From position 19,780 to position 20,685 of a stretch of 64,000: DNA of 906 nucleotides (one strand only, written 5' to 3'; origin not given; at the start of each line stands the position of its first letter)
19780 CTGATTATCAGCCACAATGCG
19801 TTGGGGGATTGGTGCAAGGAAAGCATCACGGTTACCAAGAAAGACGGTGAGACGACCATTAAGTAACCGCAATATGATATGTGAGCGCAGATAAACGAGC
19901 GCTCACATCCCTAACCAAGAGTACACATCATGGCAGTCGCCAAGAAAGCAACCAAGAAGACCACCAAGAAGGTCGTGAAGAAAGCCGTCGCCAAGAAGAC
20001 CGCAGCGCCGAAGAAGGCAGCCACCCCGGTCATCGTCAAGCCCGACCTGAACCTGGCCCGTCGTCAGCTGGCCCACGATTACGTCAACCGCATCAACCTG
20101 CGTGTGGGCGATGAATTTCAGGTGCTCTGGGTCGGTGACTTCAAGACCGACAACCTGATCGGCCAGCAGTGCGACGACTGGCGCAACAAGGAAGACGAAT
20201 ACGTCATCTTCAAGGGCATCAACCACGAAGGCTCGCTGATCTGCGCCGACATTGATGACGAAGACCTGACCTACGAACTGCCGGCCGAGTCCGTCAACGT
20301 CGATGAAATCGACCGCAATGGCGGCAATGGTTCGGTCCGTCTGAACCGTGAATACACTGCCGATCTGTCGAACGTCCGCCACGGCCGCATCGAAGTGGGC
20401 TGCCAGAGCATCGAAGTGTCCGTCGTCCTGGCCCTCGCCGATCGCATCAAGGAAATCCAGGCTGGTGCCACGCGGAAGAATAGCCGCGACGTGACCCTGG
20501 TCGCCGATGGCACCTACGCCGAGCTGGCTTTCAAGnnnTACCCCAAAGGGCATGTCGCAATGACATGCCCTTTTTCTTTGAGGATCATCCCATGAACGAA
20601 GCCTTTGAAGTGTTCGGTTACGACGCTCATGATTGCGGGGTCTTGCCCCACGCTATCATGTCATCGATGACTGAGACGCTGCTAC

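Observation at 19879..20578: Lysine-rich histone H1-like protein as an insulated monocistronic unit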

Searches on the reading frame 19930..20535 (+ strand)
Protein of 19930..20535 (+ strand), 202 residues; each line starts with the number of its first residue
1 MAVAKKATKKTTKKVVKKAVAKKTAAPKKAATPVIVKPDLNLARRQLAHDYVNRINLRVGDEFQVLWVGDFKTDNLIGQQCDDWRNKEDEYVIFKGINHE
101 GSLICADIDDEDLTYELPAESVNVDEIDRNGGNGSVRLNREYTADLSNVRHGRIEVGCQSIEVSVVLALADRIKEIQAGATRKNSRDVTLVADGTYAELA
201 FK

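Call 6: search_protein_families(library=pfam, proteins=[window:19930-20535:+], max_evalue=10)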
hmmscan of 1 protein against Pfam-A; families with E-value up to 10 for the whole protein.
window:19930-20535:+ (202 aa): 0 families

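Call 7: search_protein_families(library=phrogs, proteins=[window:19930-20535:+], max_evalue=10)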
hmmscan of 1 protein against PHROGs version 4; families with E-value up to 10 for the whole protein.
window:19930-20535:+ (202 aa): 1 family
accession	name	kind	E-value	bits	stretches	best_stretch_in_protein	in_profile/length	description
phrog_35509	-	unknown function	0.088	14.1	1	86-123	32-69/79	-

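Call 8: search_solved_structures(query=window:19930-20535:+, max_evalue=10)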
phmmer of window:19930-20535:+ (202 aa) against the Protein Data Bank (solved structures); distinct sequences matched with E-value up to 10: 0.

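Call 11: search_dna_similar(query=window:19930-20535:+, collection=phages, mode=protein, max_rows=40, max_evalue=0.01)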
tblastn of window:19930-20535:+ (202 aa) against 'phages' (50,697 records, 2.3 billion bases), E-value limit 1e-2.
Records with a match: 2; places in all: 2; records where one place covers at least 80% of the query: 2.
Best place of each record, by identity: <60% 2.
By first word of the organism name: Stenotrophomonas 2.
By host as written in the record: Stenotrophomonas maltophilia 1; Stenotrophomonas maltophilia B28B 1.
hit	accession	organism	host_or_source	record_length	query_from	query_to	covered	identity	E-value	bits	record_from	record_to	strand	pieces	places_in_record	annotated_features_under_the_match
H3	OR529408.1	Stenotrophomonas phage BUCTxx99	Stenotrophomonas maltophilia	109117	40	201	80%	37.1%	3e-14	76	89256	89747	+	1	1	hypothetical protein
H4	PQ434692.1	Stenotrophomonas phage ANB28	Stenotrophomonas maltophilia B28B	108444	40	201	80%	34.3%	4e-12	70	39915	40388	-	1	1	hypothetical protein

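Call 12: get_annotated_region(hit=H3, flank=4000)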
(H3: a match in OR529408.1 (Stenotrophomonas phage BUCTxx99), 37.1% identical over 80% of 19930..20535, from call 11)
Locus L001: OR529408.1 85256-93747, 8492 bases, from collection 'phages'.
description: Stenotrophomonas phage BUCTxx99, complete genome.
organism: Stenotrophomonas phage BUCTxx99 (NCBI taxid 3092590)
taxonomy: Viruses; Duplodnaviria; Heunggongvirae; Uroviricota; Caudoviricetes
host: Stenotrophomonas maltophilia; source: sewage; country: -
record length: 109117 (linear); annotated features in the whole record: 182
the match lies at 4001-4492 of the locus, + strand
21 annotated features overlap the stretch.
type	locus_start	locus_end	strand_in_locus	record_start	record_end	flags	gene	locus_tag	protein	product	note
CDS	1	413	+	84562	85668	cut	-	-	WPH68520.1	hypothetical protein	-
CDS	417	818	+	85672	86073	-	-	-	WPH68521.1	hypothetical protein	-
CDS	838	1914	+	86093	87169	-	-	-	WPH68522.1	metallophosphoesterase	-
CDS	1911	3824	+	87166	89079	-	-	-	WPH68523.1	AAA family ATPase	-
CDS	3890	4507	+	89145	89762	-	-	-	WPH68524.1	hypothetical protein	-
CDS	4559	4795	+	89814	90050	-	-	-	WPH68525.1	hypothetical protein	-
CDS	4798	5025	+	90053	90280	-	-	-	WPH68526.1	hypothetical protein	-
CDS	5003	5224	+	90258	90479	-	-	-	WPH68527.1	hypothetical protein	-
CDS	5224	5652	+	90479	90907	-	-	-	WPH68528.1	hypothetical protein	-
CDS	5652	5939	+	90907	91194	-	-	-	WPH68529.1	hypothetical protein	-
CDS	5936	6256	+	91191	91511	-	-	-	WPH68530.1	hypothetical protein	-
CDS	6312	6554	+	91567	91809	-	-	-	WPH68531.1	hypothetical protein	-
CDS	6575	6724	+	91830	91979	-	-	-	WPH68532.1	hypothetical protein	-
CDS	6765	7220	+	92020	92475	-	-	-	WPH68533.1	hypothetical protein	-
tRNA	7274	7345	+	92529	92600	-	-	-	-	tRNA-Lys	-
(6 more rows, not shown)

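Call 13: get_annotated_region(hit=H4, flank=4000)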
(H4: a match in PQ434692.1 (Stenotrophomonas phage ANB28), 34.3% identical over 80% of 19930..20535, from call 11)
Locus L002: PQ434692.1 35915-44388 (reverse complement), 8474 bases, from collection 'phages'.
description: Stenotrophomonas phage ANB28, complete genome.
organism: Stenotrophomonas phage ANB28 (NCBI taxid 3162000)
taxonomy: Viruses
host: Stenotrophomonas maltophilia B28B; source: -; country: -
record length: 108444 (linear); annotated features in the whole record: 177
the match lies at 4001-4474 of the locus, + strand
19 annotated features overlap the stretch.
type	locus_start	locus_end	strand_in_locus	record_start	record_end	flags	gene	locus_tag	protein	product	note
CDS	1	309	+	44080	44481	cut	-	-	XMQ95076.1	hypothetical protein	rasttk_feature_creation_tool=prodigal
CDS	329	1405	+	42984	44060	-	-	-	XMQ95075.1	hypothetical protein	rasttk_feature_creation_tool=prodigal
CDS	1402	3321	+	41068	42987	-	-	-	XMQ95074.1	hypothetical protein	rasttk_feature_creation_tool=prodigal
CDS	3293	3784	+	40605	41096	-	-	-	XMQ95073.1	hypothetical protein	rasttk_feature_creation_tool=prodigal; rasttk_feature_annotation_tool=annotate_proteins_km er_v2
CDS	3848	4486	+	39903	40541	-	-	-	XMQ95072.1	hypothetical protein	rasttk_feature_creation_tool=prodigal; rasttk_feature_annotation_tool=annotate_proteins_km er_v2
CDS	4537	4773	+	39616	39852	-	-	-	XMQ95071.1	hypothetical protein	rasttk_feature_creation_tool=prodigal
CDS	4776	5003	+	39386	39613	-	-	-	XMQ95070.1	hypothetical protein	rasttk_feature_creation_tool=prodigal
CDS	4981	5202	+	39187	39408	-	-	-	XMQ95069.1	hypothetical protein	rasttk_feature_creation_tool=prodigal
CDS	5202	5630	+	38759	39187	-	-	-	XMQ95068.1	hypothetical protein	rasttk_feature_creation_tool=glimmer3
CDS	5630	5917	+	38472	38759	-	-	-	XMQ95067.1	hypothetical protein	rasttk_feature_creation_tool=prodigal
CDS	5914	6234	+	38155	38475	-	-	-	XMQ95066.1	hypothetical protein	rasttk_feature_creation_tool=prodigal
CDS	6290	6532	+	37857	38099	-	-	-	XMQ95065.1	hypothetical protein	rasttk_feature_creation_tool=prodigal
CDS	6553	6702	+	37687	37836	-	-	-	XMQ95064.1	hypothetical protein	rasttk_feature_creation_tool=prodigal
CDS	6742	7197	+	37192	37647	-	-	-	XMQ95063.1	hypothetical protein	rasttk_feature_creation_tool=prodigal; rasttk_feature_annotation_tool=annotate_proteins_km er_v2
tRNA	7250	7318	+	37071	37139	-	-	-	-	tRNA-Ile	rasttk_feature_creation_tool=tRNAscan-SE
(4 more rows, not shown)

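Call 19: find_homologous_proteins(query=window:19930-20535:+, max_evalue=0.001)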
Query window:19930-20535:+ (202 aa): 12 proteins with E <= 0.001 among 2700 candidates.
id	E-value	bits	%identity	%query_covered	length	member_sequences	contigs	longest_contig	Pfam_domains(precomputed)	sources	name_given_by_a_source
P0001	1.8e-127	440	100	100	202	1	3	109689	-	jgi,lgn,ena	jgi:hypothetical protein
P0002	6.5e-113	393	90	84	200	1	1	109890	-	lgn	-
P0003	1.0e-81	291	73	85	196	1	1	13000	-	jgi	-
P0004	1.6e-81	291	72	81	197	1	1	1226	-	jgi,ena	-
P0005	1.6e-72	261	74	75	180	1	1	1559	-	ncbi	-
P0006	5.7e-39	152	46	84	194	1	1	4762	-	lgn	-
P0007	9.9e-33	131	45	100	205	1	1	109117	-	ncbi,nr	ncbi:hypothetical protein [Stenotrophomonas phage BUCTxx99]|nr:hypothetical protein [Stenotrophomona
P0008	3.0e-26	110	44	100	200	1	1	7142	-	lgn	-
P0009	4.1e-23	100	41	100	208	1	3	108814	-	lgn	-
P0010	3.8e-22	97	40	100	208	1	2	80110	-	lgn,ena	-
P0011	2.3e-20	91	38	100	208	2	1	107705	-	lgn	-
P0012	2.0e-17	81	32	82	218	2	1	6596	-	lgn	-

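Call 29: find_encoding_contigs(protein=P0006, flank=3000, max_places=2)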
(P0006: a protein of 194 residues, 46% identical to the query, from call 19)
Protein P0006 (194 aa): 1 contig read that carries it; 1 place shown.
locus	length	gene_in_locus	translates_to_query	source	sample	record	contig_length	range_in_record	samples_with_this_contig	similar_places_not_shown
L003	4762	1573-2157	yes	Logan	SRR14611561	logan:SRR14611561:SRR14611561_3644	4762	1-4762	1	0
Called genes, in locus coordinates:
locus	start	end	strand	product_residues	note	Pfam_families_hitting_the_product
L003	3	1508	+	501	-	?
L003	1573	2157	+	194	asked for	-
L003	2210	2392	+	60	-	-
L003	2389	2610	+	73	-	-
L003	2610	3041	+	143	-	PF00383:dCMP_cyt_deam_1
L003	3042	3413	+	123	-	-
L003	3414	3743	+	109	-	-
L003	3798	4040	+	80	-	-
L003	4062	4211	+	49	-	-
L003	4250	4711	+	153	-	-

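Call 30: find_encoding_contigs(protein=P0012, flank=3000, max_places=2)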
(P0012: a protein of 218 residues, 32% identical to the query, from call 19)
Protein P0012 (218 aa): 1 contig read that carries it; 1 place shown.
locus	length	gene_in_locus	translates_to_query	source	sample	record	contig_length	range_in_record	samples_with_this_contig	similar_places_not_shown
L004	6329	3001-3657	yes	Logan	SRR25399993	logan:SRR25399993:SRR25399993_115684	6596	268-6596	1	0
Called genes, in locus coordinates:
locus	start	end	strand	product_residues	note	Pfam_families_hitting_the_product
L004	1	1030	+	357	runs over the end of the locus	PF12850:Metallophos_2 (weak)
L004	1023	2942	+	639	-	PF13476:AAA_23, PF02463:SMC_N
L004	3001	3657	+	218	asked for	-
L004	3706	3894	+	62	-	-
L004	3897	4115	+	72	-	-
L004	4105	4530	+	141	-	PF00383:dCMP_cyt_deam_1 (faint)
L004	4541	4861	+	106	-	-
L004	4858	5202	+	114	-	-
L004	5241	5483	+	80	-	-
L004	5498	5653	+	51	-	-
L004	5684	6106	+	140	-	-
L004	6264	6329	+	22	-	?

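Call 31: find_encoding_contigs(protein=P0003, flank=3000, max_places=2)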
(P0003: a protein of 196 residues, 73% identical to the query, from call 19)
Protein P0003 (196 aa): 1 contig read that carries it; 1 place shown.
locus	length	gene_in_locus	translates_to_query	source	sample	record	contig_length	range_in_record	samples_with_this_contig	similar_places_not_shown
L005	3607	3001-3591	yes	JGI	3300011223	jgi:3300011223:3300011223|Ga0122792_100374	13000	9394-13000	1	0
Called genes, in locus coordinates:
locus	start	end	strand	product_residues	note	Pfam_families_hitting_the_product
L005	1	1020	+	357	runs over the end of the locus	PF00149:Metallophos (weak), PF12850:Metallophos_2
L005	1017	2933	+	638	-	PF13476:AAA_23, PF02463:SMC_N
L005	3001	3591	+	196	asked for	-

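Call 32: find_encoding_contigs(protein=P0009, flank=3000, max_places=1)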
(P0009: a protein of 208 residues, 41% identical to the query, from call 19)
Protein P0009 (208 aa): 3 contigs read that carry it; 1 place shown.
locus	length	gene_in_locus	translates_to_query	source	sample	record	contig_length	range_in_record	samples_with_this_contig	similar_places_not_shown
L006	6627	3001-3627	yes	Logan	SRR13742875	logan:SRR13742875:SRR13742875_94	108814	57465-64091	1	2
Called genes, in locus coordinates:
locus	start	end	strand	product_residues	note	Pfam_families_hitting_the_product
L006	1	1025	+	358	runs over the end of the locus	PF00149:Metallophos (weak), PF12850:Metallophos_2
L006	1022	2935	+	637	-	PF13476:AAA_23, PF02463:SMC_N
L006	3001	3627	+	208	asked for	-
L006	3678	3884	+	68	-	-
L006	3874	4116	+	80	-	-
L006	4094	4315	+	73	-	-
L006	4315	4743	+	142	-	PF00383:dCMP_cyt_deam_1 (weak)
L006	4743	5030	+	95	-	-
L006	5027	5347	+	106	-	-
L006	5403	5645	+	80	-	-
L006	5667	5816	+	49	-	-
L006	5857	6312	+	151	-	-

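Call 33: find_encoding_contigs(protein=P0008, flank=3000, max_places=1)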
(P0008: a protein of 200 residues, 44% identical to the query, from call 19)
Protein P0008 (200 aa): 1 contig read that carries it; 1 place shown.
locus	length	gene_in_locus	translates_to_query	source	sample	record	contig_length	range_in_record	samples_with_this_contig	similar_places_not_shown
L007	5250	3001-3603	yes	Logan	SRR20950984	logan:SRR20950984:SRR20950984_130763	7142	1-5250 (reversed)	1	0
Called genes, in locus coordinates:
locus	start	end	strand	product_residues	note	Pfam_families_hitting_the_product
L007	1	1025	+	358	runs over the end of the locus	PF00149:Metallophos (weak), PF12850:Metallophos_2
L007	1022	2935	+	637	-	PF13476:AAA_23, PF02463:SMC_N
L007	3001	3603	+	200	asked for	-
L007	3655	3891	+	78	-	-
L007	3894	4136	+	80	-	-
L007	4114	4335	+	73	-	-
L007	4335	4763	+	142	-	PF00383:dCMP_cyt_deam_1 (weak)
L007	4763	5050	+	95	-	-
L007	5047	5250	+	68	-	?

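Call 34: find_encoding_contigs(protein=P0002, flank=3000, max_places=1)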
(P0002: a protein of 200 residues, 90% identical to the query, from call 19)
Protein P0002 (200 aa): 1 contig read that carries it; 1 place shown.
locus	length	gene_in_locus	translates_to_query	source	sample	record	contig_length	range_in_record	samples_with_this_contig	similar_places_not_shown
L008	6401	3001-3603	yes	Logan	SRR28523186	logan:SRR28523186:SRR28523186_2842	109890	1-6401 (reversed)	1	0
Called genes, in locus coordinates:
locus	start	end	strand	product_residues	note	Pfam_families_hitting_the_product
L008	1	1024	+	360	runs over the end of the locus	PF00149:Metallophos (weak), PF12850:Metallophos_2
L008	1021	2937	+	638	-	PF13476:AAA_23, PF02463:SMC_N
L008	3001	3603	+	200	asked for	-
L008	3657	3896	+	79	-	-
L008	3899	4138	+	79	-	-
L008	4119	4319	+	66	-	-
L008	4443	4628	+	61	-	-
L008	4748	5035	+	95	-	-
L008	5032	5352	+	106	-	-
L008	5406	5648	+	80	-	-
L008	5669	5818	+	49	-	-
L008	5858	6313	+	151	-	-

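Call 35: predict_structure(alignment_id=A2)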
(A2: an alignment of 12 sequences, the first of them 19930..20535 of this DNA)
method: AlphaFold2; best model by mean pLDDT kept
length: 202 residues; sequences in the alignment: 12
mean_pLDDT: 55.0   pTM: 0.44
mean pLDDT of the five models: 55.0, 55.0, 54.4, 53.7, 52.2
residues with pLDDT >= 90: 0; 70-90: 55; 50-70: 55; < 50: 92
segments of 3 or more residues with pLDDT < 50: 1-35, 73-81, 130-149, 179-202
pLDDT, mean of each block of 10 residues (from residue 1): 38 34 38 50 69 72 72 47 68 77 80 78 67 32 41 53 61 53 40 36 28
secondary structure, 60 per line:
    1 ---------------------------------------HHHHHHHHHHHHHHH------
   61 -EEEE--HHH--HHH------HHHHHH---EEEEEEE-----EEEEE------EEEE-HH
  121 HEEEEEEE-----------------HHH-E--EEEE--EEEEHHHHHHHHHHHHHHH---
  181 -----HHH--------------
elements in order: H40-54 E62-65 H82-87 E91-97 E103-107 E114-117 E122-128 E153-156 E159-162 H163-177

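Call 36: search_protein_representatives(alignment_id=A2)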
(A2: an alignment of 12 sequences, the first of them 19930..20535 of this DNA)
Query: 12 sequences, 203 profile positions. Proteins with E-value up to 0.001 (for the whole library): 305; up to 1e-10: 12; up to 1e-30: 6. The best 150 are listed.
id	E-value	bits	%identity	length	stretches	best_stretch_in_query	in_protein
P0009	9.4e-88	309.5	-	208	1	1-203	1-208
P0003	7.4e-83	293.6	-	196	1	1-200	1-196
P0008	8.9e-82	290.0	-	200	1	1-202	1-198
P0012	9.0e-74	263.9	-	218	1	1-203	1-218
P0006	3.6e-71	255.4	-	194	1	1-200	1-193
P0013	5.1e-38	147.1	-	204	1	2-203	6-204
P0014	4.3e-30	121.3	-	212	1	5-181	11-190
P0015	4.1e-14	69.1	-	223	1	8-196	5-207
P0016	1.1e-13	67.6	-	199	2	42-174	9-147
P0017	5.2e-13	65.5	-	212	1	20-182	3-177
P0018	5.3e-13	65.4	-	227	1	11-187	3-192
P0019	4.9e-12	62.3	-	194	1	42-181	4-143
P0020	4.9e-10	55.8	-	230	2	40-190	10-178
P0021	6.0e-10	55.5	-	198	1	6-178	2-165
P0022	2.1e-09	53.7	-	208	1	40-186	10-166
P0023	6.2e-09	52.2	-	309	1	34-177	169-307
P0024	8.6e-09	51.7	-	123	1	55-177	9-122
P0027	1.5e-08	50.9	-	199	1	119-182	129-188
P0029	3.0e-08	49.9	-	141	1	60-173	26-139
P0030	5.5e-08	49.1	-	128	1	55-173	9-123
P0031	9.6e-08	48.3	-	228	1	4-179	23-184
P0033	1.2e-07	48.0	-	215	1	48-179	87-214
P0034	1.2e-07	47.9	-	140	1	47-177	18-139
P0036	1.4e-07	47.8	-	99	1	131-177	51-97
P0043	4.8e-07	46.0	-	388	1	81-175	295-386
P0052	1.6e-06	44.3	-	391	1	132-176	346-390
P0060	2.8e-06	43.5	-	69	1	123-175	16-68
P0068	4.3e-06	42.9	-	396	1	60-173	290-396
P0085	8.6e-06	41.9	-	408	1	132-175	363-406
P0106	2.1e-05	40.7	-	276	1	54-173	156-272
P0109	2.1e-05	40.6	-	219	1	117-177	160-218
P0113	2.6e-05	40.3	-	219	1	131-173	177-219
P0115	2.8e-05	40.2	-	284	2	128-175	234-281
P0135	5.0e-05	39.4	-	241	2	134-175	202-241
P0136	5.0e-05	39.4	-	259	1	122-174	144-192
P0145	6.2e-05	39.1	-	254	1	133-177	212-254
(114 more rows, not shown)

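Call 38: search_protein_families(library=pfam, proteins=[P0024, P0029, P0030, P0036, P0060, P0043, P0023, P0016, P0027, P0068], max_evalue=0.1)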
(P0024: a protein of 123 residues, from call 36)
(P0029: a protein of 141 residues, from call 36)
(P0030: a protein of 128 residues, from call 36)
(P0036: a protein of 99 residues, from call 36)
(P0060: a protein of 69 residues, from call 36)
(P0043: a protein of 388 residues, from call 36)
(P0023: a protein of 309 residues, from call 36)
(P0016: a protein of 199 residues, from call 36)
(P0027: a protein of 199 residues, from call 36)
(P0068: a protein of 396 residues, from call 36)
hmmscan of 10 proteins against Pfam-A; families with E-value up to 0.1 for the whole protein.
P0024 (123 aa): 2 families
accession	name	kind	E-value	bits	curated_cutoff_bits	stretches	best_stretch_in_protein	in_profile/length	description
PF04023.20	FeoA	-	0.074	13.6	23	0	8-28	28-48/74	FeoA domain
PF07653.23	SH3_2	-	0.087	13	21.8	0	10-34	15-38/55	Variant SH3 domain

P0029 (141 aa): 0 families

P0030 (128 aa): 2 families
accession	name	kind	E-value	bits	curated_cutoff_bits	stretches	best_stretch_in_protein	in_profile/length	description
PF18346.7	SH3_15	-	5.7e-05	23.7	24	1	14-63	2-53/67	Mind bomb SH3 repeat domain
PF00366.26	Ribosomal_S17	-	0.096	13.2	25.9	0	13-26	44-57/68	Ribosomal protein S17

P0036 (99 aa): 0 families

P0060 (69 aa): 1 family
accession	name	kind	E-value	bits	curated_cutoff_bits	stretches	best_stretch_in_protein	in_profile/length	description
PF13159.12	DUF3994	-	0.028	14.8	25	1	23-56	56-89/123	Domain of unknown function (DUF3994)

P0043 (388 aa): 0 families

P0023 (309 aa): 1 family
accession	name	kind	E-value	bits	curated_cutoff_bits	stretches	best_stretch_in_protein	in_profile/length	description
PF04023.20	FeoA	-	0.0095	16.4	23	0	188-207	26-45/74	FeoA domain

P0016 (199 aa): 0 families

P0027 (199 aa): 0 families

P0068 (396 aa): 2 families
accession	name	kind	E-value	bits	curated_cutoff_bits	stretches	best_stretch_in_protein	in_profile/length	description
PF01957.25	NfeD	-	0.0062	17.2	29.1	0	285-299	33-47/57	NfeD-like C-terminal, partner-binding domain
PF23801.1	DUF7177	-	0.048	14.4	27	0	377-393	32-48/83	Family of unknown function (DUF7177)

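Call 39: search_protein_families(library=phrogs, proteins=[P0024, P0029, P0030, P0036, P0060, P0043, P0023, P0016, P0027, P0068], max_evalue=0.01)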
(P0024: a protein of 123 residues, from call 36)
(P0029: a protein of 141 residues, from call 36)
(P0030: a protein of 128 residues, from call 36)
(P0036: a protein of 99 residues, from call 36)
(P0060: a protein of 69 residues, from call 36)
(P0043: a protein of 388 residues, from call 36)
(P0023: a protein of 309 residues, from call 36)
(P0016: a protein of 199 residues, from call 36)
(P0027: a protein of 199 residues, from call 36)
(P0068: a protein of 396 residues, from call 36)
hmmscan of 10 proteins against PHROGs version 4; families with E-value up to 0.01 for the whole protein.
P0024 (123 aa): 0 families

P0029 (141 aa): 0 families

P0030 (128 aa): 0 families

P0036 (99 aa): 0 families

P0060 (69 aa): 0 families

P0043 (388 aa): 1 family
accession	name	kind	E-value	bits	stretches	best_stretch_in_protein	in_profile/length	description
phrog_28847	-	unknown function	0.0023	18.9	0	135-155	22-42/43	-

P0023 (309 aa): 1 family
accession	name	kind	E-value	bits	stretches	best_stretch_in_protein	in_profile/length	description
phrog_7488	-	unknown function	2.4e-05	25.5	1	193-243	1-51/144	-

P0016 (199 aa): 0 families

P0027 (199 aa): 0 families

P0068 (396 aa): 0 families

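Call 45: find_homologous_proteins(query=A3, max_evalue=0.001)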
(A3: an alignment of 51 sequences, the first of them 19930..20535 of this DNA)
Query A3 (51 sequences) (202 aa, profile of the alignment): 17 proteins with E <= 0.001 among 7269 candidates.
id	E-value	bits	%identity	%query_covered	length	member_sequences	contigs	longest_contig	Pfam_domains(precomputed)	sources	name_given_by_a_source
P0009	9.9e-43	164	41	100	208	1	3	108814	-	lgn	-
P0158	4.2e-39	152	34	80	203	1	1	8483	-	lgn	-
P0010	5.6e-39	152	40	100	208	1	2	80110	-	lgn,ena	-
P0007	7.3e-39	152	45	100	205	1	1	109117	-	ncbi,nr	ncbi:hypothetical protein [Stenotrophomonas phage BUCTxx99]|nr:hypothetical protein [Stenotrophomona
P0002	6.2e-38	149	90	84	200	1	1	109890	-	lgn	-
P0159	1.0e-37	148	36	100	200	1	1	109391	-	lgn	-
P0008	1.4e-37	147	44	100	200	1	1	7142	-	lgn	-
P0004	3.7e-37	146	72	81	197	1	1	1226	-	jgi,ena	-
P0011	8.8e-37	145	38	100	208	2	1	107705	-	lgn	-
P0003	8.8e-37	145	73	85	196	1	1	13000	-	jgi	-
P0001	3.4e-36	143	100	100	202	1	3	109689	-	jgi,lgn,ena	jgi:hypothetical protein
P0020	3.5e-34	136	24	41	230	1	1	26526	-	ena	-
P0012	6.4e-34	135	32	82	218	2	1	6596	-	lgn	-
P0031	9.8e-34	135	41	21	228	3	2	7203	-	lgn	-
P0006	2.4e-33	134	46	84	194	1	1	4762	-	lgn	-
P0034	3.9e-33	133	-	-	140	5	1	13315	-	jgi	jgi:hypothetical protein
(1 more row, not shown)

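Call 46: find_encoding_contigs(protein=P0020, flank=8000, max_places=1)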
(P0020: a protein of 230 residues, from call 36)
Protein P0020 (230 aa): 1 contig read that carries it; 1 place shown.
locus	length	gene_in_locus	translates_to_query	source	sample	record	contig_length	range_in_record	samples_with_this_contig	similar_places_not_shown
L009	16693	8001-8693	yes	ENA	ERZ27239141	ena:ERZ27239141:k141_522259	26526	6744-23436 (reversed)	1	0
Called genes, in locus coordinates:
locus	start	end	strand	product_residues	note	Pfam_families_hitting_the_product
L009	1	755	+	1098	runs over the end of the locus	PF02811:PHP, PF07733:DNA_pol3_alpha, PF17657:DNA_pol3_finger, PF14579:HHH_6, PF03167:UDG (weak)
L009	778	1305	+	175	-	-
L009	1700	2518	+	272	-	PF08804:gp32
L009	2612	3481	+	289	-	PF02739:5_3_exonuc_N, PF01367:5_3_exonuc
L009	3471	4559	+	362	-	PF00154:RecA_N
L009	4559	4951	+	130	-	-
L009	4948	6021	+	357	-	PF00149:Metallophos, PF12850:Metallophos_2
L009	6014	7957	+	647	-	PF02463:SMC_N, PF13476:AAA_23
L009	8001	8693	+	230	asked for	-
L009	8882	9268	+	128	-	-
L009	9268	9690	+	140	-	PF00383:dCMP_cyt_deam_1 (faint)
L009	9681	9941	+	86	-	-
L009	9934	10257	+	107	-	-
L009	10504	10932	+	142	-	-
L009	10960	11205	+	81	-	-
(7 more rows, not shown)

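Call 47: find_encoding_contigs(protein=P0034, flank=7000, max_places=1)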
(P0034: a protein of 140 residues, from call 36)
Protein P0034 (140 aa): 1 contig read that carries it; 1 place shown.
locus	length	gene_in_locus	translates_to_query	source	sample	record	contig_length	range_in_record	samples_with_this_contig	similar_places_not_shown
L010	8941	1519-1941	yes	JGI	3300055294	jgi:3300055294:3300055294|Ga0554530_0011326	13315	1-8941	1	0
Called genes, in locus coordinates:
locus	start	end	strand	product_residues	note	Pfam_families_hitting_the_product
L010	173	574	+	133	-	-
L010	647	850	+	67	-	-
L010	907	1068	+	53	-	-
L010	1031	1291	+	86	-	-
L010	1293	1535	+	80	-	-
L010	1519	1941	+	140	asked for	-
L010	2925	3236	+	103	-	-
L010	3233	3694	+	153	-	-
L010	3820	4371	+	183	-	-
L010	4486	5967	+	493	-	PF15894:SgrT (weak)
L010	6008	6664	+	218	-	PF21448:DNMK (faint)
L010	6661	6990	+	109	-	-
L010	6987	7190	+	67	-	-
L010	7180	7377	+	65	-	-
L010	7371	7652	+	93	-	-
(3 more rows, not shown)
